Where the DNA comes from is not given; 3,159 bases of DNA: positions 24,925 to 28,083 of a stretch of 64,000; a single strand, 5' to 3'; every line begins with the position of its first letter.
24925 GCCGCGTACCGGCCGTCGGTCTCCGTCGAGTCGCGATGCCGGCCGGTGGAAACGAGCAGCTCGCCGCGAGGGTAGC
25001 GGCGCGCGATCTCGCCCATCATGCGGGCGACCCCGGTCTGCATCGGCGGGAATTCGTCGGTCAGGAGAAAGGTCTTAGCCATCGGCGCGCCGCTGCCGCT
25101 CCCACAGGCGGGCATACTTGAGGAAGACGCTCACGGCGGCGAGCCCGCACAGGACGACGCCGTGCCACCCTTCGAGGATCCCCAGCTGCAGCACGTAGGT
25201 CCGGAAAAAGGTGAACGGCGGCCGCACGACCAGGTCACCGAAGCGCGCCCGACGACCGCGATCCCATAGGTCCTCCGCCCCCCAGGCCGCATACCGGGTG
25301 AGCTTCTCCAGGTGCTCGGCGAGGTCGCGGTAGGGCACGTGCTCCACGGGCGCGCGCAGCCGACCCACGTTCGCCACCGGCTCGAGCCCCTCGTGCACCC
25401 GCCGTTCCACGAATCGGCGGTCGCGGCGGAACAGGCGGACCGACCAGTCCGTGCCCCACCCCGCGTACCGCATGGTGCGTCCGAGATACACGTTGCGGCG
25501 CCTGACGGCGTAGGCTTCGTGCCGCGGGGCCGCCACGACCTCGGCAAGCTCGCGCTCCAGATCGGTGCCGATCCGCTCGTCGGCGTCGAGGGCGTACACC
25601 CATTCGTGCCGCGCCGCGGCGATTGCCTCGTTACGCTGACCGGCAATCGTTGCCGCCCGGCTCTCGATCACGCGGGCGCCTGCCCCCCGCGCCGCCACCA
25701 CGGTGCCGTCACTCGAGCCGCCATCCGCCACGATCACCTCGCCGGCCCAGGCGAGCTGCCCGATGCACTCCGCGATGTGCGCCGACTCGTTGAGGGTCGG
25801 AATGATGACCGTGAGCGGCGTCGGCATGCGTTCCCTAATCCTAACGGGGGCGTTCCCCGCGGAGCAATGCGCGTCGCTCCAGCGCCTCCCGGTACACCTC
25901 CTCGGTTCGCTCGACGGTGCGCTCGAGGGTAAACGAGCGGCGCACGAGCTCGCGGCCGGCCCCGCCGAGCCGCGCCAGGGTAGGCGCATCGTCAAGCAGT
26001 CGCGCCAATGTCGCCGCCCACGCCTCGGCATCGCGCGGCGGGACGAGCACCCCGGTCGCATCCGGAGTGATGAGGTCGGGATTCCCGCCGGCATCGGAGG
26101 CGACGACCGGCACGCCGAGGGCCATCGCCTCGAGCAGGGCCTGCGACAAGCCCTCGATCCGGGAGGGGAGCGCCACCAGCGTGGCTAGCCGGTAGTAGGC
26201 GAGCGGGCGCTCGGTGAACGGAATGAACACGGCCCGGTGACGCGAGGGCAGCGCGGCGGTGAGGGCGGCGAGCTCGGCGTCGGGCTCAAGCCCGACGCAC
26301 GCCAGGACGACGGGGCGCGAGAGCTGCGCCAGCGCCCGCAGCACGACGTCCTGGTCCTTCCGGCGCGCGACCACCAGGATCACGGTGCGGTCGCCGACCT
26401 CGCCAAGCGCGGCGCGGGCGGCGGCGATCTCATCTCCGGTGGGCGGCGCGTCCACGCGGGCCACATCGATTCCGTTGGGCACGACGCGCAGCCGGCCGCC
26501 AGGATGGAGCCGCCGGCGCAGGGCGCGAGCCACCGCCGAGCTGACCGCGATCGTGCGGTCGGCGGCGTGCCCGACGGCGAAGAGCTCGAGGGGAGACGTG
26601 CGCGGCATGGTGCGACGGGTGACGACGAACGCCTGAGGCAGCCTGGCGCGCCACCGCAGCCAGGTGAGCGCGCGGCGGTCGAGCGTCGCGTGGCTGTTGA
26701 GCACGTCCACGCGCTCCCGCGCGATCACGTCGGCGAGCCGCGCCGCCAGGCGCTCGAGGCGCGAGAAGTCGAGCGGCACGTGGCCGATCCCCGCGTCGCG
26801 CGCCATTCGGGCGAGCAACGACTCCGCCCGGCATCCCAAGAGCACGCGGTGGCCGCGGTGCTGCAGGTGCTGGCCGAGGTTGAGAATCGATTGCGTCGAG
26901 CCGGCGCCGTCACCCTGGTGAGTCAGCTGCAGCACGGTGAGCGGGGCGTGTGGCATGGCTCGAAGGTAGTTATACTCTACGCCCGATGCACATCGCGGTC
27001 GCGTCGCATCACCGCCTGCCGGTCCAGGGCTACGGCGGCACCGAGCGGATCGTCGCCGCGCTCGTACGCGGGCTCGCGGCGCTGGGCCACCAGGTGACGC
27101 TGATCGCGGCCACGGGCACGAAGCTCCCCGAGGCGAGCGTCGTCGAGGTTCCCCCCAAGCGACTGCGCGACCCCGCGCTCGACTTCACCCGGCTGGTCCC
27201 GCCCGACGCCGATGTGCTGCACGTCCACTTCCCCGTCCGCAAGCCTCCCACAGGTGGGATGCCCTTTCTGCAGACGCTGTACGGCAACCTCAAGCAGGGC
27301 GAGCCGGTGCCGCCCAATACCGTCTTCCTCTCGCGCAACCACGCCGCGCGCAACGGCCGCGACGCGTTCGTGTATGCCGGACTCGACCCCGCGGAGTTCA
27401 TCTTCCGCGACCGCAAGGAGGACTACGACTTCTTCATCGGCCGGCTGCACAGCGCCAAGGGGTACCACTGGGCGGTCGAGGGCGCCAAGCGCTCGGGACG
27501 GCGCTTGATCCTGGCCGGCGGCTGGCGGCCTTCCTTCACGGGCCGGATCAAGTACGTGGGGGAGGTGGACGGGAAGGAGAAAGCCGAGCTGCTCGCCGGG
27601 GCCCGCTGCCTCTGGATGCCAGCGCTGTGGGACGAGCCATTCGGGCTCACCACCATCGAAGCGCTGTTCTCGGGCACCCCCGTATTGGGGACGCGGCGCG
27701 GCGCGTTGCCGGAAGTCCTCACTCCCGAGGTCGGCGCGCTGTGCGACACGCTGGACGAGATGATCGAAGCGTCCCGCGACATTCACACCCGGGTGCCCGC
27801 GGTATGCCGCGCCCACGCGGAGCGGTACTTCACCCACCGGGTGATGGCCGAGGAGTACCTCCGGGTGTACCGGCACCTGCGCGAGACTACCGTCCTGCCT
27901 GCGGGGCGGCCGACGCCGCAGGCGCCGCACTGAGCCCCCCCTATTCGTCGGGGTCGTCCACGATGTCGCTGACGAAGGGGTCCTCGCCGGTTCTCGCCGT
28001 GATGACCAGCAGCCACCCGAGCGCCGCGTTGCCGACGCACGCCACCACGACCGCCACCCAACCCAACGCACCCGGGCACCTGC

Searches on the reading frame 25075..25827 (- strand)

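Call 9: search_protein_families(library=pfam, proteins=[window:25075-25827:-], max_evalue=0.001)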
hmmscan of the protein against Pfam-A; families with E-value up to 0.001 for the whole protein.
window:25075-25827:- (250 aa): 1 family
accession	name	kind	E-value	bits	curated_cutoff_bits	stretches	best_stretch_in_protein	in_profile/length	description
PF00535.33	Glycos_transf_2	-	7.2e-16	59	23.3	1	6-131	1-135/168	Glycosyl transferase family 2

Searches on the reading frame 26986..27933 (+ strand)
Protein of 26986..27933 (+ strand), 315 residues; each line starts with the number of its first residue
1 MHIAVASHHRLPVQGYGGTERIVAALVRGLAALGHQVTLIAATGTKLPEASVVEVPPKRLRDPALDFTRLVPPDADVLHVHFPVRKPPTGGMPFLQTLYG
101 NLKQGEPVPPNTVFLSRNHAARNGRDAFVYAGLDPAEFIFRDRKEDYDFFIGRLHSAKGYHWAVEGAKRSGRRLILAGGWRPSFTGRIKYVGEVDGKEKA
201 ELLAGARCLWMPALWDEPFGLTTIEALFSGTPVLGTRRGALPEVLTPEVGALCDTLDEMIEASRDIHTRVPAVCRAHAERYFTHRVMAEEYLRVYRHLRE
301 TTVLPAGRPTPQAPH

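Call 6: search_protein_families(library=pfam, proteins=[window:26986-27933:+], max_evalue=0.01)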
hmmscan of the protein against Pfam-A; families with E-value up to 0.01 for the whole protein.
window:26986-27933:+ (315 aa): 6 families
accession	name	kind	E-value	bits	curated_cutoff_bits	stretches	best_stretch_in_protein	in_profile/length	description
PF13692.12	Glyco_trans_1_4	-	1.9e-12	48.1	27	1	149-262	5-135/142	Glycosyl transferases group 1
PF00534.26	Glycos_transf_1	-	3.5e-12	46.6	26.4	1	147-256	17-143/172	Glycosyl transferases group 1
PF13439.12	Glyco_transf_4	-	3.9e-07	30.7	28.5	1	16-83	1-81/170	Glycosyltransferase Family 4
PF13579.12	Glyco_trans_4_4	-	1.9e-05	25.5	29.7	1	17-83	1-80/158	Glycosyl transferase 4-like domain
PF20706.3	GT4-conflict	-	4.8e-05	23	26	1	197-251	273-326/385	Family 4 Glycosyltransferase in conflict systems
PF13524.12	Glyco_trans_1_2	-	0.0018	18.7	25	1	162-281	4-125/144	Glycosyl transferase-like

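Call 7: search_protein_families(library=ncbifam, proteins=[window:26986-27933:+], max_evalue=0.01)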
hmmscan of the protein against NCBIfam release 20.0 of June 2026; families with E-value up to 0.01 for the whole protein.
window:26986-27933:+ (315 aa): 13 families
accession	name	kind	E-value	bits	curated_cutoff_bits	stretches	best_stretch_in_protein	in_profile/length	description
NF053787.1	GlcN_PG_synth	equivalog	3.4e-12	45.9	480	1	150-298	202-359/361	N-acetylglucosaminyl phosphatidylglycerol synthase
TIGR03999.1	thiol_BshA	equivalog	2.7e-07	29.9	273.7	1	186-298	255-373/375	N-acetyl-alpha-D-glucosaminyl L-malate synthase BshA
NF041010.1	glycosy_Agl16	equivalog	1.8e-06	27.1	575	1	141-266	175-315/352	glycosylation protein Agl16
NF046085.1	XrtY_assoc_Gly1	equivalog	1.9e-06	27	400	1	186-298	265-384/387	XrtY-associated glycosyltransferase XYAG1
TIGR04047.1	MSMEG_0565_glyc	hypoth_equivalog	9.5e-06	24.9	259.85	1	186-263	257-335/373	MSMEG_0565 family glycosyltransferase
NF041876.1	EPS_EpsE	equivalog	2.2e-05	23.9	400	1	184-289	274-387/389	exopolysaccharide biosynthesis GT4 family glycosyltransferase EpsE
TIGR03088.1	stp2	hypoth_equivalog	2.4e-05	23.6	409.05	1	198-297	265-372/374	TIGR03088 family PEP-CTERM/XrtA system glycosyltransferase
NF038295.1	EPS_HpsP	equivalog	0.00018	20.6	550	1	190-297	272-386/388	hormogonium polysaccharide biosynthesis glycosyltransferase HpsP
TIGR03449.1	mycothiol_MshA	equivalog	0.00026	20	462.5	1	197-297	295-402/406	D-inositol-3-phosphate glycosyltransferase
TIGR02149.1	glgA_Coryne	subfamily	0.00032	19.9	302.4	1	197-257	275-335/391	glycogen synthase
TIGR02095.1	glgA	subfamily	0.0017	17.1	328.45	0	196-296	359-475/477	glycogen/starch synthase, ADP-glucose type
TIGR02472.1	sucr_P_syn_N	equivalog_domain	0.0027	16.6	576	1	211-257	345-392/439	sucrose-phosphate synthase, putative, glycosyltransferase domain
NF038298.1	EPS_HpsO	equivalog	0.0076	15.1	575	0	215-298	297-387/388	hormogonium polysaccharide biosynthesis glycosyltransferase HpsO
